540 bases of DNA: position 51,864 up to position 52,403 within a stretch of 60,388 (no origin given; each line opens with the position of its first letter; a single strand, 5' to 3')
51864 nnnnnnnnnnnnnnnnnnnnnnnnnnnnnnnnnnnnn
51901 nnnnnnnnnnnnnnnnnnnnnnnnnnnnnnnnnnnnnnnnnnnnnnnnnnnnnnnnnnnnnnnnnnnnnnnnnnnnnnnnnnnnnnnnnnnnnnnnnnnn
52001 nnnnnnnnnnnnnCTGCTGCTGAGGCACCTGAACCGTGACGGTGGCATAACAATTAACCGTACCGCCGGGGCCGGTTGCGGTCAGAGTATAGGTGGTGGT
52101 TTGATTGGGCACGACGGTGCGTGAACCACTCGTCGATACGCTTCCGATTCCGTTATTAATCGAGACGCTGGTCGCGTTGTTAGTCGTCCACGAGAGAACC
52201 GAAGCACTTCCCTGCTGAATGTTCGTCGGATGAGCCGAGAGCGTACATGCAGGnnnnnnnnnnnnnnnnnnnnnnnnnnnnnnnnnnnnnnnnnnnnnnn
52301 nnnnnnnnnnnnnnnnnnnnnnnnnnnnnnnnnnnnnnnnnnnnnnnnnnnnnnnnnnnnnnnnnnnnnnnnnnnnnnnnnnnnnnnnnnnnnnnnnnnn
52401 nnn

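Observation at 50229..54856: Sortase clustered with a substrate whose LPYTG sorting signal is internal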

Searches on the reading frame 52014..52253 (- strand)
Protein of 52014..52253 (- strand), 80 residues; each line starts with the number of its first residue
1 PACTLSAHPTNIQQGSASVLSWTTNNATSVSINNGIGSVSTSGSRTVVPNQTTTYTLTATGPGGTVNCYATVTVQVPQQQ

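Call 60: predict_structure(alignment_id=A3)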
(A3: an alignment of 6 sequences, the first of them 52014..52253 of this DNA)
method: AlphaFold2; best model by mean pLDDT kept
length: 80 residues; sequences in the alignment: 6
mean_pLDDT: 95.8   pTM: 0.81
mean pLDDT of the five models: 95.8, 95.1, 94.7, 94.4, 93.9
residues with pLDDT >= 90: 75; 70-90: 4; 50-70: 1; < 50: 0
segments of 3 or more residues with pLDDT < 50: none
pLDDT, mean of each block of 10 residues (from residue 1): 97 96 97 97 97 98 97 87
secondary structure, 60 per line:
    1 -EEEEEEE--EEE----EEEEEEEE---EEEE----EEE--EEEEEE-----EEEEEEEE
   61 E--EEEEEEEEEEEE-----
elements in order: E2-8 E11-13 E18-25 E29-32 E37-39 E42-47 E53-61 E64-75

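Call 63: fold_search(model_id=the predicted structure, library=pdb)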
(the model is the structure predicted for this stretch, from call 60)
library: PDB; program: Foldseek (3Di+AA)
matches with E <= 10: 1178; with E <= 0.001: 0
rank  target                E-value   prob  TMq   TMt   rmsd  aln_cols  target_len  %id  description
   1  4x9f_A                4.0e-03  1.00  0.57  0.15   4.5        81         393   12  Crystal structure of Dscam1 isoform 6.9, N-terminal four Ig domains (released 2015-12-16)
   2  4x8x_A                4.9e-03  1.00  0.59  0.16   4.4        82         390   12  Crystal structure of Dscam1 isoform 1.9, N-terminal four Ig domains (released 2015-12-16)
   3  9fyn                  5.8e-03  1.00  0.47  0.08   6.0       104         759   14  Lacto-N-biosidase from Trueperella pyogenes (released 2024-10-09)
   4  2oxh_Y                6.4e-03  1.00  0.71  0.53   3.4        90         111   18  The SOXYZ Complex of Paracoccus Pantotrophus (released 2007-05-22)
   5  4x9i_A                6.8e-03  1.00  0.50  0.15   4.7        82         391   12  Crystal structure of Dscam1 isoform 9.44, N-terminal four Ig domains (released 2015-12-16)
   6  6xno_A                7.2e-03  1.00  0.66  0.51   5.3       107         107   14  Crystal structure of E99A mutant of human CEACAM1 (released 2021-03-24)
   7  2ox5_Y                8.9e-03  1.00  0.71  0.53   5.3        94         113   17  The SoxYZ complex of Paracoccus pantotrophus (released 2007-05-22)
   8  1mq8_A                8.9e-03  1.00  0.66  0.31   4.2        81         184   11  Crystal structure of alphaL I domain in complex with ICAM-1 (released 2003-01-14)
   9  2oxh_D                9.3e-03  1.00  0.72  0.55   3.3        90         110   18  The SOXYZ Complex of Paracoccus Pantotrophus (released 2007-05-22)
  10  3tcx_A                9.3e-03  1.00  0.65  0.62   4.1        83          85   12  Structure of Engineered Single Domain ICAM-1 D1 with High-Affinity aL Integrin I Domain of Native C-Terminal Helix Con (released 2011-08-31)
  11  2oxg_D                1.0e-02  1.00  0.62  0.47   4.2        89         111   18  The SoxYZ Complex of Paracoccus pantotrophus (released 2007-05-22)
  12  2oxg_B                1.1e-02  1.00  0.71  0.54   3.4        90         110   18  The SoxYZ Complex of Paracoccus pantotrophus (released 2007-05-22)
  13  2ox5_B                1.1e-02  1.00  0.71  0.54   3.4        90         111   18  The SoxYZ complex of Paracoccus pantotrophus (released 2007-05-22)
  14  2oxh_B                1.2e-02  1.00  0.70  0.52   3.4        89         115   18  The SOXYZ Complex of Paracoccus Pantotrophus (released 2007-05-22)
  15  2ox5_F                1.2e-02  1.00  0.70  0.52   3.5        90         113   18  The SoxYZ complex of Paracoccus pantotrophus (released 2007-05-22)
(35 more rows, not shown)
